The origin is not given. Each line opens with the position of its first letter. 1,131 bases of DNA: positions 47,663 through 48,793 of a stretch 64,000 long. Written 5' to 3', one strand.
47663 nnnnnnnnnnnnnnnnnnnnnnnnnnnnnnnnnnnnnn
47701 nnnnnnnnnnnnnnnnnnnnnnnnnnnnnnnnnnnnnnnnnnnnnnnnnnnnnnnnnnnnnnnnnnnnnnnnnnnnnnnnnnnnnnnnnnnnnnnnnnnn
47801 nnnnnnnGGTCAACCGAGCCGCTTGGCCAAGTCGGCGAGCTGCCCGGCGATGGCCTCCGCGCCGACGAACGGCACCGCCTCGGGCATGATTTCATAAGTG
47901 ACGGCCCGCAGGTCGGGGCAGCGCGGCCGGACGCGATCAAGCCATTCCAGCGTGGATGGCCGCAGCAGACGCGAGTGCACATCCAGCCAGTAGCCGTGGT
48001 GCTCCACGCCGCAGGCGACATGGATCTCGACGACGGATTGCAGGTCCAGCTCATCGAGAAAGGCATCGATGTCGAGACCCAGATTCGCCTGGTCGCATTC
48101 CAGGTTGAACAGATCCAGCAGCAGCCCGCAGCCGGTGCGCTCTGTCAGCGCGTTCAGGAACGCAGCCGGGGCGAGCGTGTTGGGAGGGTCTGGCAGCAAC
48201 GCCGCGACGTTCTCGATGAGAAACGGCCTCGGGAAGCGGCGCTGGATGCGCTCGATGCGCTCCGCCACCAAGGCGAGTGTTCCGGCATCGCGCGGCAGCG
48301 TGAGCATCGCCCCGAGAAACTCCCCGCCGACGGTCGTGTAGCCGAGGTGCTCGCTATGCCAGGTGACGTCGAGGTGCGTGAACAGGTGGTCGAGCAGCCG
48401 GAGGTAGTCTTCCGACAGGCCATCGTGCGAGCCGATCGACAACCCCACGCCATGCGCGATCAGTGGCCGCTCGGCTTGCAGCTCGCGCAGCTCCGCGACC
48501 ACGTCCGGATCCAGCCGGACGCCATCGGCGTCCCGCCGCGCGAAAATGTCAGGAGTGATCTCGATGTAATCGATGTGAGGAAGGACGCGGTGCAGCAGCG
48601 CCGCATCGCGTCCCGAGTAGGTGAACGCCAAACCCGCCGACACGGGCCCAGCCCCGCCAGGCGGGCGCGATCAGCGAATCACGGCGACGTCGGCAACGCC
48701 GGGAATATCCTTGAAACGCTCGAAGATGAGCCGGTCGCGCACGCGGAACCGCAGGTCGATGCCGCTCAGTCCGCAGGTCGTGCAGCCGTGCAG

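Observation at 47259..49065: MNIO (DUF692) enzyme + DUF2063-like partner operon headed by a cytoplasmic NifU-like CxxC mini-protein instead of a canonical RiPP precursor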

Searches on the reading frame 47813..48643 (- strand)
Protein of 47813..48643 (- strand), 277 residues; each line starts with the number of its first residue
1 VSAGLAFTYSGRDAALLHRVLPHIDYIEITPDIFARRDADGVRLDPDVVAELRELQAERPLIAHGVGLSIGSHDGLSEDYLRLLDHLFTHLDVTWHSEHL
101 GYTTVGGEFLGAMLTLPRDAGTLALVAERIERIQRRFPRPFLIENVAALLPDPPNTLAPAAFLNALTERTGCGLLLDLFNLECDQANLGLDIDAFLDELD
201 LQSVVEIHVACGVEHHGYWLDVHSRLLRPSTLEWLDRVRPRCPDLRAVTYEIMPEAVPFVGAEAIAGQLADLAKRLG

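Call 3: search_protein_families(library=pfam, proteins=[window:47813-48643:-], max_evalue=1)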
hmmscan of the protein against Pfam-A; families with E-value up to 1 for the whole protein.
seq(277 aa): 1 family
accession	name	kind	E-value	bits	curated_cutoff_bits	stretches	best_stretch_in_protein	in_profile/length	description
PF05114.20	MbnB_TglH_ChrH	-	1.6e-49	168.9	25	1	19-242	16-232/263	RiPP precursor modification enzyme MbnB/TglH/ChrH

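Call 4: search_protein_families(library=ncbifam, proteins=[window:47813-48643:-], max_evalue=1)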
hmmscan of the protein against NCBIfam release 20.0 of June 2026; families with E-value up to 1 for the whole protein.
seq(277 aa): 5 families
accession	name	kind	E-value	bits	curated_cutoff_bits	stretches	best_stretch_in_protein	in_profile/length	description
NF050167.1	MNIO_BufB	equivalog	2.8e-43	148.2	310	1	22-241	18-234/262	MNIO family bufferin maturase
NF003818.2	PRK05409.1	equivalog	4.2e-31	108.5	360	1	20-235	19-227/264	HvfB family MNIO-type RiPP peptide maturase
NF050151.1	RiPP_MNIO_ApyH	equivalog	6.5e-24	84.6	400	1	6-251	14-257/283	multinuclear non-heme iron-dependent oxidative enzyme ApyH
NF050165.1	MNIO_ChrH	equivalog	1.7e-12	47.1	600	1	45-216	42-215/363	MNIO family chryseobactin maturase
TIGR04159.2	methbact_MbnB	equivalog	7.5e-11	42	325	1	95-251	84-238/261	methanobactin biosynthesis protein MbnB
